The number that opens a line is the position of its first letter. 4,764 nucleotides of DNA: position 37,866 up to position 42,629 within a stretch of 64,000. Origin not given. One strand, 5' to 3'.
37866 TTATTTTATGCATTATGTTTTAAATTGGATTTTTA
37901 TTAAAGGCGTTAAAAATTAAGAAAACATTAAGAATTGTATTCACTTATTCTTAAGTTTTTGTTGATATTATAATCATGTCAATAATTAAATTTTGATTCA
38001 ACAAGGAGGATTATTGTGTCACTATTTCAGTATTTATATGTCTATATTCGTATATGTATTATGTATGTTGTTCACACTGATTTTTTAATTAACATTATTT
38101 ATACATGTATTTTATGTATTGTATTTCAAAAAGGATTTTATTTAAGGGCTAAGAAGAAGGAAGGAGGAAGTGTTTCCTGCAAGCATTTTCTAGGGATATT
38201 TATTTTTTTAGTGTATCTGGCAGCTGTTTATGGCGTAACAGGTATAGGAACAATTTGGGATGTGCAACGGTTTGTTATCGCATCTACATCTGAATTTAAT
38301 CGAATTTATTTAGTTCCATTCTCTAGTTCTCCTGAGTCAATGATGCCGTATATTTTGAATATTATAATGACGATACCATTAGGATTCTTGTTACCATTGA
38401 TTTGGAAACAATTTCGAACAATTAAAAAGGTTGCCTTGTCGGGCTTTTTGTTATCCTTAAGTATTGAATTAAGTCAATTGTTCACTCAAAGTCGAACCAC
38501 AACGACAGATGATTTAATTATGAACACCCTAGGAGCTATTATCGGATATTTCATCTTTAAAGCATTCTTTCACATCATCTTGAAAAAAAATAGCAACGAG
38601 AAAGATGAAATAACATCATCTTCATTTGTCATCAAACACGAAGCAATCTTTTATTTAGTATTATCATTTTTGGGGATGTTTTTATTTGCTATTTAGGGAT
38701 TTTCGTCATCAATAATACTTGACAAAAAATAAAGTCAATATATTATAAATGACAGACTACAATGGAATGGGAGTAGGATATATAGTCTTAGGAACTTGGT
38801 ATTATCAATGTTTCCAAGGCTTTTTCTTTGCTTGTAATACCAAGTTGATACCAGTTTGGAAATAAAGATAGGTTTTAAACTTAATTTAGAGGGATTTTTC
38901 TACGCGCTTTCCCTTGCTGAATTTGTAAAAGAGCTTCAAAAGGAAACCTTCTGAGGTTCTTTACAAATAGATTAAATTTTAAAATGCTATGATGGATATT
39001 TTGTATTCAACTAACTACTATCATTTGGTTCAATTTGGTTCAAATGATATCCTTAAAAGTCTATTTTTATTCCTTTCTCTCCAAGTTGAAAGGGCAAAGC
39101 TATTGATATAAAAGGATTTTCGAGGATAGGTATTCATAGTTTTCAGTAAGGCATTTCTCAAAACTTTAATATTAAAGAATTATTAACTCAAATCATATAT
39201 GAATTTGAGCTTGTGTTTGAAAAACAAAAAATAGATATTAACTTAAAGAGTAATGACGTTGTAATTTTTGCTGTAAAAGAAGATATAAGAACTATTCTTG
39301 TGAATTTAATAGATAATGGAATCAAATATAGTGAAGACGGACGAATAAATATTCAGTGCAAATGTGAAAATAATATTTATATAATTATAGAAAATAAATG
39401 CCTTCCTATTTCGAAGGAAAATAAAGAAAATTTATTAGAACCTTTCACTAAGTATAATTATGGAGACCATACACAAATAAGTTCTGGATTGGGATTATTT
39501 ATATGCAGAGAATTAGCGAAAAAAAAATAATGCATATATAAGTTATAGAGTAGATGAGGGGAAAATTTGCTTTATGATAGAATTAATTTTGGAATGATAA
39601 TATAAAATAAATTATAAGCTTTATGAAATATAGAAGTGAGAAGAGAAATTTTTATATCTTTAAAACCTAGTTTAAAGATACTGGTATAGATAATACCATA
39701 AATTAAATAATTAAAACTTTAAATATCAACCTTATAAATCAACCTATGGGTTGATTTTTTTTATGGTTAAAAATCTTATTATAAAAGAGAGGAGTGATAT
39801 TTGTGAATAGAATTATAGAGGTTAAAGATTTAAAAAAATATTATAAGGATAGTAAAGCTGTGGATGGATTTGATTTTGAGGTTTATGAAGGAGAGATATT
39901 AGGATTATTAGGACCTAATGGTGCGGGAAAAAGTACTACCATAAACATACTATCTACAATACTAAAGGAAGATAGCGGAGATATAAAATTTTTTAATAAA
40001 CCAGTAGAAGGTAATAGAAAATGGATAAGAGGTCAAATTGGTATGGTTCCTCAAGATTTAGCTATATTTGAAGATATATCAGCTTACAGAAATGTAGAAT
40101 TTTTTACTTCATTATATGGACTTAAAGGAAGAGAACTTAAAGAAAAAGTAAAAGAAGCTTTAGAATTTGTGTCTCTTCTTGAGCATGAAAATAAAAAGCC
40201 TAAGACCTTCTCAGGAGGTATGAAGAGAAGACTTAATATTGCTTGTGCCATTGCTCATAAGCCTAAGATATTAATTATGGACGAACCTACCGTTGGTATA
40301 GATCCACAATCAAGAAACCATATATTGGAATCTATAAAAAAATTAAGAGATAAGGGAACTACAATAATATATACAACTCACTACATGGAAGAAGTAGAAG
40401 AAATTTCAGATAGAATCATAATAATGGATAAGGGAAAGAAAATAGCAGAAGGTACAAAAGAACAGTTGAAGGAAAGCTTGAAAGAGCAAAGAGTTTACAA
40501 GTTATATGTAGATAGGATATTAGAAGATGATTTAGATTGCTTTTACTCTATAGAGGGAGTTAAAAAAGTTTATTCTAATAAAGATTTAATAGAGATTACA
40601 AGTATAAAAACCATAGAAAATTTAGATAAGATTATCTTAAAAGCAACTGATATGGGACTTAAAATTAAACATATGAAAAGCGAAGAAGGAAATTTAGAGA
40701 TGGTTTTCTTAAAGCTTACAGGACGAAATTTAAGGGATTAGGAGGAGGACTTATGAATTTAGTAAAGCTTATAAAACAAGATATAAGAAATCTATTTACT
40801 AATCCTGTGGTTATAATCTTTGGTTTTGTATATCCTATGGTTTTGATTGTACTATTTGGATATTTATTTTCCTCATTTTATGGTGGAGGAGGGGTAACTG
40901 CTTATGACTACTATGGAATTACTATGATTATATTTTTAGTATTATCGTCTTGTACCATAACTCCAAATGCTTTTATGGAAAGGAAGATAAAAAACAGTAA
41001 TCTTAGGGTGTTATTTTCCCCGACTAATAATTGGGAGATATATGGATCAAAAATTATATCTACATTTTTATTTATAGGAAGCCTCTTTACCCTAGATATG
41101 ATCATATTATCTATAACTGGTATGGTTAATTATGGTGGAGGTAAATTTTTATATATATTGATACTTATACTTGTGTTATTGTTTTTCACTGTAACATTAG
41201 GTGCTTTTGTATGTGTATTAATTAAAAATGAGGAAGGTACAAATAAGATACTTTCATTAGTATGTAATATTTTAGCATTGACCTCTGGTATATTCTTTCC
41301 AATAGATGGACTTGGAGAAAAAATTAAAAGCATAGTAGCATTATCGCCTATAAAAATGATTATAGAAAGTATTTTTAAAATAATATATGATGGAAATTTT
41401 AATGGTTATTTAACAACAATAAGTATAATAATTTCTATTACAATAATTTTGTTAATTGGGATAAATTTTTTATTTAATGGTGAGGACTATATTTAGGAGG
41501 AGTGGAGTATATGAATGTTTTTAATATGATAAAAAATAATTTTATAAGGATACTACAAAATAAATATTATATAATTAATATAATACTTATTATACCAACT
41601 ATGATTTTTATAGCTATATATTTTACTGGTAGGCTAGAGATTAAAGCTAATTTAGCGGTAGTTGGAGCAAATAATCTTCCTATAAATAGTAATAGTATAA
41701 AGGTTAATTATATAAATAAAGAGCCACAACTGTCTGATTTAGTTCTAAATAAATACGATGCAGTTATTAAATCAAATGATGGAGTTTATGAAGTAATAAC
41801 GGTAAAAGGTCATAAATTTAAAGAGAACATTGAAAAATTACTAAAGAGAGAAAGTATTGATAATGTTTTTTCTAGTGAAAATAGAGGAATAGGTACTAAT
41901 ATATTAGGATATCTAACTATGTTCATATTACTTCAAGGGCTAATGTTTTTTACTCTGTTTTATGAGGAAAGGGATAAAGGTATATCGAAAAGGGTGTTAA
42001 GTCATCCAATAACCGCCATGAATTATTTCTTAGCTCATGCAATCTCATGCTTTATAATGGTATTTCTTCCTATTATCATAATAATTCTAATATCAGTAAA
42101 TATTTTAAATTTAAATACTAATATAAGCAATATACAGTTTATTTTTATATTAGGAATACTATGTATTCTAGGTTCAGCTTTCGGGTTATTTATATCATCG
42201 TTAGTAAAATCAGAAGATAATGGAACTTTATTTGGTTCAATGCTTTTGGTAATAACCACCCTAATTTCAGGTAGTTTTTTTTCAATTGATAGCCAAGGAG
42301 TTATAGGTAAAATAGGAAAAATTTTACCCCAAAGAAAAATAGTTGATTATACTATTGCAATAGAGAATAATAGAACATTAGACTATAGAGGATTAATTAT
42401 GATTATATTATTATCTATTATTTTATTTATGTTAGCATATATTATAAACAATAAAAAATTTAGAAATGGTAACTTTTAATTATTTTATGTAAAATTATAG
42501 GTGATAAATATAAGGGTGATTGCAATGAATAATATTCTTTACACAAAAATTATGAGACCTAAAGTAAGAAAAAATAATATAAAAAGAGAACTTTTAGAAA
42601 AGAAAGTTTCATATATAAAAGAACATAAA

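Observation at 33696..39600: Foreign van-type island of about 5 kb inserted behind a sensor-kinase gene and bracketed by 443-nt direct repeats of the kinase 3' end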

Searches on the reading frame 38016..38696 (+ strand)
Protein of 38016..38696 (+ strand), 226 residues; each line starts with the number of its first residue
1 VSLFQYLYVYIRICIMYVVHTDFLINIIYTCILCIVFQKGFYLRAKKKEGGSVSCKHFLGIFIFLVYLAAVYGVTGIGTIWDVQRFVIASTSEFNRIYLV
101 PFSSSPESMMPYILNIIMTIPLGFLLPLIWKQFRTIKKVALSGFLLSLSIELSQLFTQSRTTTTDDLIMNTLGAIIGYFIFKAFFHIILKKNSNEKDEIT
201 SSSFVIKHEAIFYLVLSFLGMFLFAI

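Call 6: search_protein_families(library=pfam, proteins=[window:38016-38696:+])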
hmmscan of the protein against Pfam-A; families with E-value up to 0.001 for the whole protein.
window:38016-38696:+ (226 aa): 1 family
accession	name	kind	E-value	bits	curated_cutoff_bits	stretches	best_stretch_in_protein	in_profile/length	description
PF04892.17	VanZ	-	5.6e-26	92.1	30.1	1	64-184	1-125/126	VanZ like family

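Call 25: search_protein_families(library=ncbifam, proteins=[window:38016-38696:+])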
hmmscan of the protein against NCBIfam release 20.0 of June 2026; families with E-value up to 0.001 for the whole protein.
window:38016-38696:+ (226 aa): 2 families
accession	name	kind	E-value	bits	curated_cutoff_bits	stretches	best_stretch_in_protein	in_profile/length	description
NF000145.1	vanZ-F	exception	1.2e-55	189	375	1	25-224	9-196/206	glycopeptide resistance protein VanZ-F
NF033125.2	vanZ-A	exception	2.6e-07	30.9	250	1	97-183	39-127/164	glycopeptide resistance protein VanZ-A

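Call 45: find_homologous_proteins(query=window:38016-38696:+, max_evalue=1e-40)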
Query window:38016-38696:+ (226 aa): 105 proteins with E <= 1e-40 among 1254 candidates.
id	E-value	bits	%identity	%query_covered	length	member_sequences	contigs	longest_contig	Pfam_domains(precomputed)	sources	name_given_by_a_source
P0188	4.9e-133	460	94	100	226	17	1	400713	PF04892.18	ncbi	-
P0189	1.3e-131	455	94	100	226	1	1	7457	PF04892.18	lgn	-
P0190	4.9e-126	437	92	100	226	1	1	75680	PF04892.18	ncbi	-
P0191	9.1e-120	416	94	93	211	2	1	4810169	PF04892.18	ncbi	ncbi:VanZ family protein [Clostridium sp. Marseille-Q7071]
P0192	1.0e-119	416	90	100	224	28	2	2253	PF04892.18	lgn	-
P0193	1.8e-119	415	88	100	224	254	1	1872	PF04892.18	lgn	-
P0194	5.0e-118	411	93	93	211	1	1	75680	PF04892.18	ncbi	ncbi:VanZ family protein [Clostridium sp. Marseille-QA1073]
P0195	2.7e-117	408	88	99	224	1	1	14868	PF04892.18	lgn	-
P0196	2.9e-117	408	92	93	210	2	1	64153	PF04892.18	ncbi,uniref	ncbi:VanZ family protein [uncultured Clostridium sp.]|uniref:VanZ family protein n=1 Tax=uncultured 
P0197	3.6e-117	408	93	93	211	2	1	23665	PF04892.18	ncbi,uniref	ncbi:VanZ family protein [Clostridium sp. UBA6640]|uniref:VanZ family protein n=1 Tax=Clostridium sp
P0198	7.7e-117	407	86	100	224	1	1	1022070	PF04892.18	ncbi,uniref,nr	ncbi:VanZ family protein [Clostridium sp. CH2]|uniref:VanZ family protein n=1 Tax=Clostridium sp. CH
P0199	7.4e-114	397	85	100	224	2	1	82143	PF04892.18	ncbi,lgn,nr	ncbi:VanZ family protein [Clostridium botulinum]|nr:VanZ family protein [Clostridium botulinum]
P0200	2.1e-113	396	84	100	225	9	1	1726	PF04892.18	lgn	-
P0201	8.7e-112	390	90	93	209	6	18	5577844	PF04892.18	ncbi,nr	ncbi:VanZ family protein [Brevibacillus laterosporus]|nr:VanZ family protein [Brevibacillus laterosp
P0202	1.6e-110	386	83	100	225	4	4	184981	PF04892.18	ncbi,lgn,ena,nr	ncbi:MAG: VanZ family protein [Paraclostridium bifermentans]|nr:VanZ family protein [Paraclostridium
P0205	1.0e-108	380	84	100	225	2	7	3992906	PF04892.18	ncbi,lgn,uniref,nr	ncbi:VanZ family protein [Clostridium botulinum]|uniref:VanZ family protein n=1 Tax=Clostridium botu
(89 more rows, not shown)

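Call 46: find_encoding_contigs(protein=P0194, flank=10000, max_places=3)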
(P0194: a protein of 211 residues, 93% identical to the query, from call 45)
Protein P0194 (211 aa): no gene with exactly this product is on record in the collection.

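Call 47: find_encoding_contigs(protein=P0191, flank=10000, max_places=3)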
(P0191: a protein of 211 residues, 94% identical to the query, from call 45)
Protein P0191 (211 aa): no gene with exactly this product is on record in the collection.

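Call 48: find_encoding_contigs(protein=P0188, flank=10000, max_places=4)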
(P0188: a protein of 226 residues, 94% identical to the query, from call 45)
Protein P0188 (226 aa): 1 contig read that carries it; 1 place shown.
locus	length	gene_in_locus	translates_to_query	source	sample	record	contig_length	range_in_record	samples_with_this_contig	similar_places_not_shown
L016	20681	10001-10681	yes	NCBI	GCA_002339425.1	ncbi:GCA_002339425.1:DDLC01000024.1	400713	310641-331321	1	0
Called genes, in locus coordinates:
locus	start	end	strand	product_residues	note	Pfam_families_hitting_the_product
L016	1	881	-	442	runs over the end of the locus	PF01565:FAD_binding_4, PF08031:BBE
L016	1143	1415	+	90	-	PF09860:DUF2087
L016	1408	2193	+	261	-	PF00196:GerE (weak), PF09860:DUF2087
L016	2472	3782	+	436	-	-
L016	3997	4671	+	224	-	PF00072:Response_reg, PF00486:Trans_reg_C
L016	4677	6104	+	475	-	PF00672:HAMP, PF00512:HisKA, PF02518:HATPase_c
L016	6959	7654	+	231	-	PF00072:Response_reg, PF00486:Trans_reg_C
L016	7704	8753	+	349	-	PF00672:HAMP (faint), PF00512:HisKA, PF02518:HATPase_c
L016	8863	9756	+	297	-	PF02557:VanY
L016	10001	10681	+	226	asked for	PF04892:VanZ-LLP1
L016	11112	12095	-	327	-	PF00165:HTH_AraC (faint), PF12833:HTH_18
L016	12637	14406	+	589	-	PF00664:ABC_membrane, PF02463:SMC_N, PF00005:ABC_tran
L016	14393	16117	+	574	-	PF00664:ABC_membrane, PF00005:ABC_tran, PF02463:SMC_N (weak)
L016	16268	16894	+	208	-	PF01725:Ham1p_like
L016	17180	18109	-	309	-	PF27157:YobF_C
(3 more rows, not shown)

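Call 59: find_encoding_contigs(protein=P0190, flank=10000, max_places=3)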
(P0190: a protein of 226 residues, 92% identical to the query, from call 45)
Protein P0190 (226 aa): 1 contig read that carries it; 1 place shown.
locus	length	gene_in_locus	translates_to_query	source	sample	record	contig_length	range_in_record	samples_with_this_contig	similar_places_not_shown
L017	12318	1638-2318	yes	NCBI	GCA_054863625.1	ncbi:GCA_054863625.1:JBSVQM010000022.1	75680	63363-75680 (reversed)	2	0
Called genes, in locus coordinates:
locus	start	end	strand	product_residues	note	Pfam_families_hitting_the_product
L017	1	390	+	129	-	?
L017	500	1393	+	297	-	PF02557:VanY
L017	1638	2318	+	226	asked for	PF04892:VanZ-LLP1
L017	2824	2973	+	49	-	-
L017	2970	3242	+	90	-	PF02518:HATPase_c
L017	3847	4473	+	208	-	PF01725:Ham1p_like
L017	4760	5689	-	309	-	PF27157:YobF_C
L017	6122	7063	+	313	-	PF01609:DDE_Tnp_1, PF13612:DDE_Tnp_1_3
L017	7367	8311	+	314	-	PF08220:HTH_DeoR (weak), PF08279:HTH_11, PF19187:HTH_PafC (weak), PF13280:WYL, PF25583:WCX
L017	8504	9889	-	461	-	PF01943:Polysacc_synt (faint), PF01554:MatE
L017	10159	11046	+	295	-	PF00126:HTH_1, PF03466:LysR_substrate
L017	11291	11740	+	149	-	PF22381:Staph_reg_Sar_Rot (weak), PF01978:TrmB (weak), PF01022:HTH_5 (weak), PF01047:MarR, PF12802:MarR_2, PF13412:HTH_24, PF13463:HTH_27 (weak), PF13601:HTH_34, +3 more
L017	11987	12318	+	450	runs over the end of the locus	PF00144:Beta-lactamase, PF11954:DUF3471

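Call 74: find_encoding_contigs(protein=P0205, flank=9000, max_places=4)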
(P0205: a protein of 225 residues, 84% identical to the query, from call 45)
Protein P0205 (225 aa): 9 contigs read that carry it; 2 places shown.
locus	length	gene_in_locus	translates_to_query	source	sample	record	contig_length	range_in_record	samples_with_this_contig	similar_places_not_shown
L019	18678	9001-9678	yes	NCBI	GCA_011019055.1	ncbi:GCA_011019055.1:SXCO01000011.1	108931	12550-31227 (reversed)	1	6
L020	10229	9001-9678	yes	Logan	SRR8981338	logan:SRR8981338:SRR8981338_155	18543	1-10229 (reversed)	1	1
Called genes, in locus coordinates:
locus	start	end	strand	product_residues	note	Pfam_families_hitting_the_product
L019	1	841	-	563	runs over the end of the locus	PF00015:MCPsignal, PF02743:dCache_1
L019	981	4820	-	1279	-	PF00580:UvrD-helicase, PF13245:AAA_19, PF13361:UvrD_C, PF13538:UvrD_C_2 (faint), PF12705:PDDEXK_1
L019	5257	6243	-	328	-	PF18948:DUF5692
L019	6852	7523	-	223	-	PF02492:cobW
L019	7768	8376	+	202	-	PF00440:TetR_N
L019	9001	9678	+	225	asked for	PF04892:VanZ-LLP1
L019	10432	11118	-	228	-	-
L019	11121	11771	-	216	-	PF07719:TPR_2 (faint), PF13181:TPR_8 (faint), PF13424:TPR_12 (faint), PF00515:TPR_1 (weak)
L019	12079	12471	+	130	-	-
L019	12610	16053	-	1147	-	PF21445:ADDB_N, PF27467:AddB_5th, PF12705:PDDEXK_1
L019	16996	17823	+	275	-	PF02548:Pantoate_transf, PF13714:PEP_mutase (faint)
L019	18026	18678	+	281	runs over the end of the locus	PF02569:Pantoate_ligase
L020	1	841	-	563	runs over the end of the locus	PF00015:MCPsignal, PF02743:dCache_1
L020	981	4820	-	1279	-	PF00580:UvrD-helicase, PF13245:AAA_19, PF13361:UvrD_C, PF13538:UvrD_C_2 (faint), PF12705:PDDEXK_1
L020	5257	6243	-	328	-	PF18948:DUF5692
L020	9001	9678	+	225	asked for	PF04892:VanZ-LLP1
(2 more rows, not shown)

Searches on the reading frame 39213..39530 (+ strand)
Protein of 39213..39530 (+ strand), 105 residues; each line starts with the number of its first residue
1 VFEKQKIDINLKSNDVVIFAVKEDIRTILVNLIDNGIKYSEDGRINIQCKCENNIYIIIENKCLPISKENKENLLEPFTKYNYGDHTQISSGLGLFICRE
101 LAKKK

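Call 6: search_protein_families(library=pfam, proteins=[window:39213-39530:+])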
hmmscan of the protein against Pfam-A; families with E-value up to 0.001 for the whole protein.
window:39213-39530:+ (105 aa): 2 families
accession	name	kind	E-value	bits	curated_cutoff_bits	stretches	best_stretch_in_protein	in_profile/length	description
PF02518.31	HATPase_c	-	1.5e-12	48.4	26.4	1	22-103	3-85/111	Histidine kinase-, DNA gyrase B-, and HSP90-like ATPase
PF14501.12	HATPase_c_5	-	0.00098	19.4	22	1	23-102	4-79/102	GHKL domain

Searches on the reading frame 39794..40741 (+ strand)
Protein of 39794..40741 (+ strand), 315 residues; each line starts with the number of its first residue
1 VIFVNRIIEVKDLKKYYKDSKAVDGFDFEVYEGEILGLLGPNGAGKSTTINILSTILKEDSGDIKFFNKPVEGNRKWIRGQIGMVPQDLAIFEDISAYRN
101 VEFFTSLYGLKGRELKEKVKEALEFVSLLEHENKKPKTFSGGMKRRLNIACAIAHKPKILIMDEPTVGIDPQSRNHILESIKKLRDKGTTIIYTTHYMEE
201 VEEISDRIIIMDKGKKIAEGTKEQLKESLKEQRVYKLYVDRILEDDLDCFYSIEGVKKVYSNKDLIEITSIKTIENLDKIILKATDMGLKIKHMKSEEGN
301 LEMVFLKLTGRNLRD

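Call 6: search_protein_families(library=pfam, proteins=[window:39794-40741:+])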
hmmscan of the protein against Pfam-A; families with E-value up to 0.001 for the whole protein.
window:39794-40741:+ (315 aa): 4 families
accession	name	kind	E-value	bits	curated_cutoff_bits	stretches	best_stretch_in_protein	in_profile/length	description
PF00005.33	ABC_tran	-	6.7e-35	121.1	25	1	24-166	2-136/137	ABC transporter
PF13304.12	AAA_21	-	7.8e-15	56.2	27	1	139-196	238-298/304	AAA domain, putative AbiEii toxin, Type IV TA system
PF02463.25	SMC_N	-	7.3e-06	26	40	0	117-208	115-209/220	RecF/RecN/SMC N terminal domain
PF02702.23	KdpD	-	0.00082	19.3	26.1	0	121-208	47-134/210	Osmosensitive K+ channel His kinase sensor domain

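Call 14: find_encoding_contigs(protein=window:39794-40741:+, flank=10000, max_places=10)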
Protein window:39794-40741:+ (315 aa): no gene with exactly this product is on record in the collection.

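Call 25: search_protein_families(library=ncbifam, proteins=[window:39803-40741:+])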
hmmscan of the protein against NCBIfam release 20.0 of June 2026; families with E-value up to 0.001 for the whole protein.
window:39803-40741:+ (312 aa): 191 families (the best 25 are shown)
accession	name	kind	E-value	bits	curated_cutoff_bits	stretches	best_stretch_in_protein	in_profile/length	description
TIGR01188.1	drrA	subfamily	6e-85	285.2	312.45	1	12-307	1-302/302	daunorubicin resistance ABC transporter, ATP-binding protein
NF010060.0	PRK13537.1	equivalog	4e-64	216.5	521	1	3-312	14-314/314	nodulation factor ABC transporter ATP-binding protein NodI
TIGR03522.1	GldA_ABC_ATP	equivalog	4.3e-61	207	402.6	1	5-306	3-301/301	gliding motility-associated ABC transporter ATP-binding subunit GldA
NF010059.0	PRK13536.1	equivalog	1.2e-58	198.5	549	1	4-311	43-341/342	nodulation factor ABC transporter ATP-binding protein NodI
TIGR03864.1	PQQ_ABC_ATP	hypoth_equivalog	5.8e-58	196.1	302.25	1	5-236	2-233/236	ABC transporter, ATP-binding subunit, PQQ-dependent alcohol dehydrogenase system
TIGR01288.1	nodI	equivalog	3.1e-55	187.3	424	1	4-311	4-302/303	nodulation factor ABC transporter ATP-binding protein NodI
NF033858.1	ABC2_perm_RbbA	equivalog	8.2e-55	186.1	1050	1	4-241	266-503/909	ribosome-associated ATPase/putative transporter RbbA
TIGR04521.1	ECF_ATPase_2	equivalog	1.7e-49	168.4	330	1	8-238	4-248/279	energy-coupling factor transporter ATPase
TIGR04520.1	ECF_ATPase_1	equivalog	4.4e-48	164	315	1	5-232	1-233/269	energy-coupling factor transporter ATPase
TIGR03740.1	galliderm_ABC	subfamily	1.3e-47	162.3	309.75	1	6-221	2-210/223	lantibiotic protection ABC transporter ATP-binding subunit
TIGR04406.1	LPS_export_lptB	equivalog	1.5e-47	161.9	240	1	5-232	2-232/239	LPS export ABC transporter ATP-binding protein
NF043075.1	MMSYN1_0197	equivalog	5e-45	153.9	550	1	4-229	2-227/341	spermidine/putrescine ABC transporter ATP-binding protein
NF010158.0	PRK13637.1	equivalog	2.8e-44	151.4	390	1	16-224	19-234/287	energy-coupling factor transporter ATPase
NF006987.0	PRK09452.1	equivalog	5.6e-44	150.3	482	1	3-231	16-244/378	spermidine/putrescine ABC transporter ATP-binding protein PotA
TIGR01186.1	proV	subfamily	5.1e-43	147.6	326.6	1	17-275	6-265/363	betaine/proline/choline family ABC transporter ATP-binding protein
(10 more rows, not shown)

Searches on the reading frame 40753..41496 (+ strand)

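Call 25: search_protein_families(library=ncbifam, proteins=[window:40753-41496:+])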
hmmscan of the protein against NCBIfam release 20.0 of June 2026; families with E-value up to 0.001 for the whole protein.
window:40753-41496:+ (247 aa): 2 families
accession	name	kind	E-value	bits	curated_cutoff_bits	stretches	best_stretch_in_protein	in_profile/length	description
NF038293.1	permease_SagH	equivalog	3.3e-24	85.4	450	1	48-235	174-361/370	SagH family ABC transporter permease subunit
NF050053.1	CapPschTportKpsM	equivalog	5.5e-05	23.2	300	1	90-241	96-248/257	capsule polysaccharide transporter KpsM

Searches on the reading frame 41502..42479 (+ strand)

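Call 25: search_protein_families(library=ncbifam, proteins=[window:41502-42479:+])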
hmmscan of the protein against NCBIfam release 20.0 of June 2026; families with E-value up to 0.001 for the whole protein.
window:41502-42479:+ (325 aa): 2 families
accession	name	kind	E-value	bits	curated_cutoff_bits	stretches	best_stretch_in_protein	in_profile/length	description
NF038293.1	permease_SagH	equivalog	6.2e-09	35.1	450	1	48-318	100-369/370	SagH family ABC transporter permease subunit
NF033858.1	ABC2_perm_RbbA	equivalog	0.00042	18.3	1050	1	142-303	725-887/909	ribosome-associated ATPase/putative transporter RbbA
